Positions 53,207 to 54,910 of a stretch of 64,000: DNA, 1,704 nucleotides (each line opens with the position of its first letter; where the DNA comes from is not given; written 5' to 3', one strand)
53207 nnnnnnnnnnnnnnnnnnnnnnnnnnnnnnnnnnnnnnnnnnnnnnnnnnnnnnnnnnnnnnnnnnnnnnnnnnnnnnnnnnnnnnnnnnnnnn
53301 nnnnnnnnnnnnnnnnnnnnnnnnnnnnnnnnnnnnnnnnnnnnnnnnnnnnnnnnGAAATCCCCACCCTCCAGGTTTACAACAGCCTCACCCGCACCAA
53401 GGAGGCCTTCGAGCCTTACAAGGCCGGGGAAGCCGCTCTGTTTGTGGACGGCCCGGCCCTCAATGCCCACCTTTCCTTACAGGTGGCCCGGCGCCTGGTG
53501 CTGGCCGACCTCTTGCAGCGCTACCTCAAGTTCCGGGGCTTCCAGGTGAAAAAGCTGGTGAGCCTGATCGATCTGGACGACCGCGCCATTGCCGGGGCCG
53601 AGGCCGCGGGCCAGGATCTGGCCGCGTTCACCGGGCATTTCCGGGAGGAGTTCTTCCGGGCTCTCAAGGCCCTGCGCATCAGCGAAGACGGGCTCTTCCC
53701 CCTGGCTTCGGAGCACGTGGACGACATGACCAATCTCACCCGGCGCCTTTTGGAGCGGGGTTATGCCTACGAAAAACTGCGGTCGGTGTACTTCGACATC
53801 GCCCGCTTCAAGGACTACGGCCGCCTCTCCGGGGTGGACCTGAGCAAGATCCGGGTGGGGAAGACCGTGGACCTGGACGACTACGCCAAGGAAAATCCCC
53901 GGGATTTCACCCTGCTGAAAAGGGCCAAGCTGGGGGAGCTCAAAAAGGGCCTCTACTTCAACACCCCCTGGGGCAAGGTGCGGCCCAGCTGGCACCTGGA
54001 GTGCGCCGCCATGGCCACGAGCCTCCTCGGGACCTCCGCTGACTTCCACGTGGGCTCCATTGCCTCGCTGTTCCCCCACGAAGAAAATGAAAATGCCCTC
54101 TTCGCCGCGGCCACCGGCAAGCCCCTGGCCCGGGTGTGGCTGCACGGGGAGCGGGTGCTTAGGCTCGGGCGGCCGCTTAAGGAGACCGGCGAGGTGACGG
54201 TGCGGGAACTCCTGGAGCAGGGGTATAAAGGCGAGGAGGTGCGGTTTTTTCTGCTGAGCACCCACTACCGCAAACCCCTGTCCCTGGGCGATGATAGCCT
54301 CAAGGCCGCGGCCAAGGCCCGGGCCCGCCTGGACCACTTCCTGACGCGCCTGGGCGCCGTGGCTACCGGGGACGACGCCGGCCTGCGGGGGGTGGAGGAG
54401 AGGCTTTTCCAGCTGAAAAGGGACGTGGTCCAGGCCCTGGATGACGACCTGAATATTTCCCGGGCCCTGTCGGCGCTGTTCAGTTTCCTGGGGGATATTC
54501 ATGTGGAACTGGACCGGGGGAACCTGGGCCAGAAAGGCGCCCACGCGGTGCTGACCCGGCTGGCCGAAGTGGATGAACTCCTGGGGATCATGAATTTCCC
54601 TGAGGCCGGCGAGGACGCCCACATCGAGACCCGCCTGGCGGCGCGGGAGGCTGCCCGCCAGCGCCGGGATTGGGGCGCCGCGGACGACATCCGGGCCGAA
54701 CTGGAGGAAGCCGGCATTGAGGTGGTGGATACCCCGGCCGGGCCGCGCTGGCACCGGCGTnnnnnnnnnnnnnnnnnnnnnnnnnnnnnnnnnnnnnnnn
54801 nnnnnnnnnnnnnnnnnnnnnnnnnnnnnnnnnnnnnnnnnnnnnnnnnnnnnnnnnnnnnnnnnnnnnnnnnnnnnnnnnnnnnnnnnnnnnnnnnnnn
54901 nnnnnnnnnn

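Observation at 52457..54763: Intact CysM/CysK-type cysteine synthase fused in frame to a CysRS-like module that has lost both class I synthetase signatures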

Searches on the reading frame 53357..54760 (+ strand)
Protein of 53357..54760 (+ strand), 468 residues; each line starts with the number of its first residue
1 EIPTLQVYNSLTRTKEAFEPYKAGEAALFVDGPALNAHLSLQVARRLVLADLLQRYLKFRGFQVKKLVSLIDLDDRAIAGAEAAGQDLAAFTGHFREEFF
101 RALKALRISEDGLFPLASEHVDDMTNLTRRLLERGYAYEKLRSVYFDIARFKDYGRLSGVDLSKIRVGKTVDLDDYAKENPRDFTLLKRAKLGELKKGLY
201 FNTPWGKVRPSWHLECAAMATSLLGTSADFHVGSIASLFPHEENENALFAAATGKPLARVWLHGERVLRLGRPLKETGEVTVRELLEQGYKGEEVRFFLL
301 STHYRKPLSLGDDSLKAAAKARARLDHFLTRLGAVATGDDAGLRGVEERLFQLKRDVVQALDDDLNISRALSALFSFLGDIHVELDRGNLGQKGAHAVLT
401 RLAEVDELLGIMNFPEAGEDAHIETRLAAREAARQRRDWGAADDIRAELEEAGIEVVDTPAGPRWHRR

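Call 5: search_solved_structures(query=window:53387-54760:+, show_alignments=2)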
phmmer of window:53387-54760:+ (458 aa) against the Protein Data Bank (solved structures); distinct sequences matched with E-value up to 0.001: 8.
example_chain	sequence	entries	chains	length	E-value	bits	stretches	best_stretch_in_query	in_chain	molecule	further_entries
8qhp_A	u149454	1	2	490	2.6e-74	254.2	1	1-457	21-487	Cysteine--tRNA ligase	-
3tqo_A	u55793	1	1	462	7.4e-68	232.9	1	1-457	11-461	Cysteinyl-tRNA synthetase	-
1li5_A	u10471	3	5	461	1.4e-65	225.4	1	1-458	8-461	CYSTEINYL-TRNA SYNTHETASE | Cysteine--tRNA ligase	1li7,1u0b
6ujd_A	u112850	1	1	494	3.6e-44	154.9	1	1-453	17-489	Cysteine--tRNA ligase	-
3sp1_A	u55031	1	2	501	5.3e-38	134.5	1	2-455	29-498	Cysteinyl-tRNA synthetase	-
9yru_A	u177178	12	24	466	1.1e-27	100.6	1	1-290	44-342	Cysteine--tRNA ligase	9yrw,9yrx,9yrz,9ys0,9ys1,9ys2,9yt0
8hfm_A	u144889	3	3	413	1.2e-19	74.1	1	32-320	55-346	L-cysteine:1D-myo-inositol 2-amino-2-deoxy-alpha-D-glucopyranoside ligase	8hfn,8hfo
3c8z_A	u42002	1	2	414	1.2e-19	74.1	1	32-320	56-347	Cysteinyl-tRNA synthetase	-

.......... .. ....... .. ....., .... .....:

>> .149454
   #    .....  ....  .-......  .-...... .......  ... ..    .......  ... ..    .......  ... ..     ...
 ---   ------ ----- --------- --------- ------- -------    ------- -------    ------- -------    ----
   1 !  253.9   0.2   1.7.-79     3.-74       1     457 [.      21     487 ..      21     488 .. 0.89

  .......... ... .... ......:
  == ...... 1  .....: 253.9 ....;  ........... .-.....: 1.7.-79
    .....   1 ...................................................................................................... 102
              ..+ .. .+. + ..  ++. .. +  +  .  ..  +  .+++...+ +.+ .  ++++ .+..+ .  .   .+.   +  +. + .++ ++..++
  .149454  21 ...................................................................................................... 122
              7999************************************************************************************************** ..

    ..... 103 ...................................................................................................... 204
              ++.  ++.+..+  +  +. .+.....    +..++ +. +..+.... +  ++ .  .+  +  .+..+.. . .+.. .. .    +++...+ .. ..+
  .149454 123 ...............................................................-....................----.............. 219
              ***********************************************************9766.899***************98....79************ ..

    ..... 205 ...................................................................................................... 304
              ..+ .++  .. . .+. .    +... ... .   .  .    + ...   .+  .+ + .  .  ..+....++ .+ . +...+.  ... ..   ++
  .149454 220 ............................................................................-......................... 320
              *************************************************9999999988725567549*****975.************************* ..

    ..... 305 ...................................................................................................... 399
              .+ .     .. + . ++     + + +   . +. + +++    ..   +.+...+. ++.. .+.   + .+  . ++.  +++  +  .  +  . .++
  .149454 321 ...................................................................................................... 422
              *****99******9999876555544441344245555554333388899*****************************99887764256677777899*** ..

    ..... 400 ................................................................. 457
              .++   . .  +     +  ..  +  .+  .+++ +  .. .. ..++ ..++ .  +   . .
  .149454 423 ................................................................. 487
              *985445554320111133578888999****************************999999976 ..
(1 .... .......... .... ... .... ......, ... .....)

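Call 30: search_solved_structures(query=window:53357-54760:+, show_alignments=3, max_evalue=1e-60)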
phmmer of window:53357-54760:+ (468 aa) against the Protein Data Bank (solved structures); distinct sequences matched with E-value up to 1e-60: 3.
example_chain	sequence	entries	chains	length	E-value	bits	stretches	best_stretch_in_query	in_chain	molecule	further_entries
8qhp_A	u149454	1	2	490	1.2e-77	265.2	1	5-467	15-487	Cysteine--tRNA ligase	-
3tqo_A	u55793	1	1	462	7.4e-71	242.8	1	5-467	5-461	Cysteinyl-tRNA synthetase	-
1li5_A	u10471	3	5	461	3.2e-68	234.1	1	5-468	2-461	CYSTEINYL-TRNA SYNTHETASE | Cysteine--tRNA ligase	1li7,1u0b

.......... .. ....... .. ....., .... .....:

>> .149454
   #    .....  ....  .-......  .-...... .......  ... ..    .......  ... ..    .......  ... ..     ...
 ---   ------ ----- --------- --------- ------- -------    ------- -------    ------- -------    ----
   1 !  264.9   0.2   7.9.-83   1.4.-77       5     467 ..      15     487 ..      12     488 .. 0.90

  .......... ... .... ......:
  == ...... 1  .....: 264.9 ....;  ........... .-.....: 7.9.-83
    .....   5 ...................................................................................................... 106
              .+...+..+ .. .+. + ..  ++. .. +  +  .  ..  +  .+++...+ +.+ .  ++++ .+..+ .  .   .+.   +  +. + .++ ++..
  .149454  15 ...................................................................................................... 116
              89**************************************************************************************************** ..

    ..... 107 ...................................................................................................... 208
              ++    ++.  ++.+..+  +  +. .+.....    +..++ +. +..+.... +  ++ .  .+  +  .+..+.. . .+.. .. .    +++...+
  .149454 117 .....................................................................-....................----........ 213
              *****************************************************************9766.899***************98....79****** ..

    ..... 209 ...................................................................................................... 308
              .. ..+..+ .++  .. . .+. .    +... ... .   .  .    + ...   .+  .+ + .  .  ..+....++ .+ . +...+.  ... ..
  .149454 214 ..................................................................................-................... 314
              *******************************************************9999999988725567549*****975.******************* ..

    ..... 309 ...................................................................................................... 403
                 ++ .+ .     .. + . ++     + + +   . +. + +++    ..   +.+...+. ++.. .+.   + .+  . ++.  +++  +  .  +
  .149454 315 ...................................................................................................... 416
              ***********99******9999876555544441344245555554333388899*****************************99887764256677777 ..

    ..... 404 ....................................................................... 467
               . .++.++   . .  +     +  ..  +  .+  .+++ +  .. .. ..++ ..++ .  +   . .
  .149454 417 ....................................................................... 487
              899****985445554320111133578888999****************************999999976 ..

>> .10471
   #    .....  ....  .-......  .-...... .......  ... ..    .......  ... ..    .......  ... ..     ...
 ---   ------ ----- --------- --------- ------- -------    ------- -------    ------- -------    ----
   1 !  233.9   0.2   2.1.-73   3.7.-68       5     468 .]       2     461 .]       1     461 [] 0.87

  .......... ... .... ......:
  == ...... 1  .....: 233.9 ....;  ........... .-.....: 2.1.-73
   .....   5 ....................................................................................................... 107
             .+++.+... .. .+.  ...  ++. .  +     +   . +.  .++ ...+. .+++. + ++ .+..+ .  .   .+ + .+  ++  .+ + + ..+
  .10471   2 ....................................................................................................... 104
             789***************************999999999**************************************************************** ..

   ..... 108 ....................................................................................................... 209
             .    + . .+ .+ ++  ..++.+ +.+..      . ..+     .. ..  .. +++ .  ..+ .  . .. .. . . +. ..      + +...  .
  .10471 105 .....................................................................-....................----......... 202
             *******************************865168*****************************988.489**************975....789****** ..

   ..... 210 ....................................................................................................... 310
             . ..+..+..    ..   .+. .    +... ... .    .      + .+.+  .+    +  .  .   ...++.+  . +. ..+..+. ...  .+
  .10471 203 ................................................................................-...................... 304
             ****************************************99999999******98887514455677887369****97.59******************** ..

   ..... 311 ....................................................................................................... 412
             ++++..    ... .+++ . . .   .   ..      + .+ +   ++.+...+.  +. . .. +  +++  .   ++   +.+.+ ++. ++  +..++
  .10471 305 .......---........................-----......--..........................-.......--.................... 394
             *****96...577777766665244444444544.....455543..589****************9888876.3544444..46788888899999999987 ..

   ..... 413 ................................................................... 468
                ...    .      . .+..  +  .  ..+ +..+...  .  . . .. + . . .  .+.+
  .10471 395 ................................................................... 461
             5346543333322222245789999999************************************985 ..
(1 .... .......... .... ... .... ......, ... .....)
